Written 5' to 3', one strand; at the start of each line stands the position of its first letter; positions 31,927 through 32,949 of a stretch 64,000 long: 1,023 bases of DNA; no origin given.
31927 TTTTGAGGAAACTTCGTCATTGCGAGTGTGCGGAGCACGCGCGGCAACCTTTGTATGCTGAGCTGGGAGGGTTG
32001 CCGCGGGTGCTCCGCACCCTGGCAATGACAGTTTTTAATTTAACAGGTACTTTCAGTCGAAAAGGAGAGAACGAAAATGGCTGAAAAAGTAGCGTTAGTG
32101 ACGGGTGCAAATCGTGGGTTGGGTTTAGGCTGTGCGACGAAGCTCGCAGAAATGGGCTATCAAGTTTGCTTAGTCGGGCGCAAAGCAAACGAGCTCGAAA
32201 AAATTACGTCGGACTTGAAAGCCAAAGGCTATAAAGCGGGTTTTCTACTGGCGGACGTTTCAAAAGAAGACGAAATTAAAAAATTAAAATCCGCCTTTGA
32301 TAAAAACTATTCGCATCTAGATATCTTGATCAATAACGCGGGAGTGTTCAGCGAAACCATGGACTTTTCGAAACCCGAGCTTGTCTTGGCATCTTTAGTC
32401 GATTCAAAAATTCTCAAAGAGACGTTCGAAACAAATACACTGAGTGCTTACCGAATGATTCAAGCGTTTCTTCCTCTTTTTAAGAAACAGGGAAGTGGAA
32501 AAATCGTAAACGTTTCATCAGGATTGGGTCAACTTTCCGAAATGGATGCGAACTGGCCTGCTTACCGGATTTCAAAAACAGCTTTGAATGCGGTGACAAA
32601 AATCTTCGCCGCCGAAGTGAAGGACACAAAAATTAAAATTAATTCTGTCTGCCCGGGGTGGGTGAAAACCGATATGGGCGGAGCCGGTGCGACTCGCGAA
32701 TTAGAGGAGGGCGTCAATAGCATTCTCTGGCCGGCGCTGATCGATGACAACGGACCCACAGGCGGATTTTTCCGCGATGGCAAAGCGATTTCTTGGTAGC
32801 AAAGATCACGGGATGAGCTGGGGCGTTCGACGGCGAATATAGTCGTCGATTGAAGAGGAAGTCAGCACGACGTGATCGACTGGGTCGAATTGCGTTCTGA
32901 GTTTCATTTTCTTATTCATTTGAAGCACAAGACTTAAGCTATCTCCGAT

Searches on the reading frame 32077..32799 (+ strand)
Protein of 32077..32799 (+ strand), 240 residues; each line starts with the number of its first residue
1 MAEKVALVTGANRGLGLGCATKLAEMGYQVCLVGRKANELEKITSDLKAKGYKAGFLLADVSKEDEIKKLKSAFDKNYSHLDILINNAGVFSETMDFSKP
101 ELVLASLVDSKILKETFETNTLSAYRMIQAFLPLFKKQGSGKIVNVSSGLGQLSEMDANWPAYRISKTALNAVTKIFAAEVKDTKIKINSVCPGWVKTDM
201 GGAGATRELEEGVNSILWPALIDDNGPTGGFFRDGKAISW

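Call 3: search_protein_families(library=pfam, proteins=[window:32077-32799:+], max_evalue=0.01)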
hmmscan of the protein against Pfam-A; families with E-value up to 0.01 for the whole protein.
window:32077-32799:+ (240 aa): 3 families
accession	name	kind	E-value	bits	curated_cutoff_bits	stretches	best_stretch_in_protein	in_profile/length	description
PF00106.31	adh_short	-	1.6e-48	165.2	26.6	1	4-202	1-188/195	short chain dehydrogenase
PF13561.12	adh_short_C2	-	6.1e-36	124.6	27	1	10-203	1-183/236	Enoyl-(Acyl carrier protein) reductase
PF08659.16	KR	-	4.4e-08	33.7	22.6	1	6-95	3-96/180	KR domain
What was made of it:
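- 32077..32799 (+): Classical short-chain dehydrogenase/reductase. In both close relatives it is the gene immediately after DUF2063. PF00106 E 1.6e-48 (call 3).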

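Call 78: search_protein_families(library=ncbifam, proteins=[window:32077-32799:+], max_evalue=0.001)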
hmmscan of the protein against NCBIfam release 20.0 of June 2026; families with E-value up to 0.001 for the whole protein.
window:32077-32799:+ (240 aa): 231 families (the best 25 are shown)
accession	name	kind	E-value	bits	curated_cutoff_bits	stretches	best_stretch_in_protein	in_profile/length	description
NF005559.1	PRK07231.1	subfamily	8.3e-40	136.9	215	1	2-205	3-195/249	glucose 1-dehydrogenase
NF005672.0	PRK07454.1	equivalog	1.3e-36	126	234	1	3-200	6-192/241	SDR family oxidoreductase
TIGR01963.1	PHB_DH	subfamily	6.7e-36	123.8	307.05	1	4-200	2-187/255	3-hydroxybutyrate dehydrogenase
NF006070.0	PRK08213.1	subfamily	4.1e-35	121.5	279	1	3-202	12-205/259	gluconate 5-dehydrogenase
NF005806.0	PRK07666.1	equivalog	1.2e-34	119.6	286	1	2-201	6-194/239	3-ketoacyl-ACP reductase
NF004203.0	PRK05653.2-4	subfamily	3.7e-34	118.3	313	1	2-219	5-214/260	3-oxoacyl-ACP reductase FabG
NF006509.0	PRK08945.1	equivalog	5.6e-34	117.4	269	1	2-201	12-204/248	YciK family oxidoreductase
NF009093.0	PRK12429.1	subfamily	1.2e-33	116.5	258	1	2-200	4-191/259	3-hydroxybutyrate dehydrogenase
NF009466.0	PRK12826.1-2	subfamily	1.5e-33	116.3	222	1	3-214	3-205/248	3-oxoacyl-ACP reductase FabG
TIGR01830.1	3oxo_ACP_reduc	equivalog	3.8e-33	115.2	297.75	1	6-201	1-186/239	3-oxoacyl-[acyl-carrier-protein] reductase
NF006693.0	PRK09242.1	equivalog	1.3e-32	113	328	1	2-200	9-198/258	SDR family oxidoreductase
NF004778.0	PRK06124.1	equivalog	1.5e-32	113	303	1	2-201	10-198/256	SDR family oxidoreductase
NF004198.0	PRK05653.1-3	equivalog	1.6e-32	112.9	296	1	2-210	6-203/248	3-oxoacyl-ACP reductase FabG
NF009468.0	PRK12826.1-4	equivalog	1.8e-32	113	318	1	2-199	6-193/256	SDR family oxidoreductase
NF049979.1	AlphHSDSHdhA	equivalog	2e-32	112.7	350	1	2-201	2-193/258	7alpha-hydroxysteroid dehydrogenase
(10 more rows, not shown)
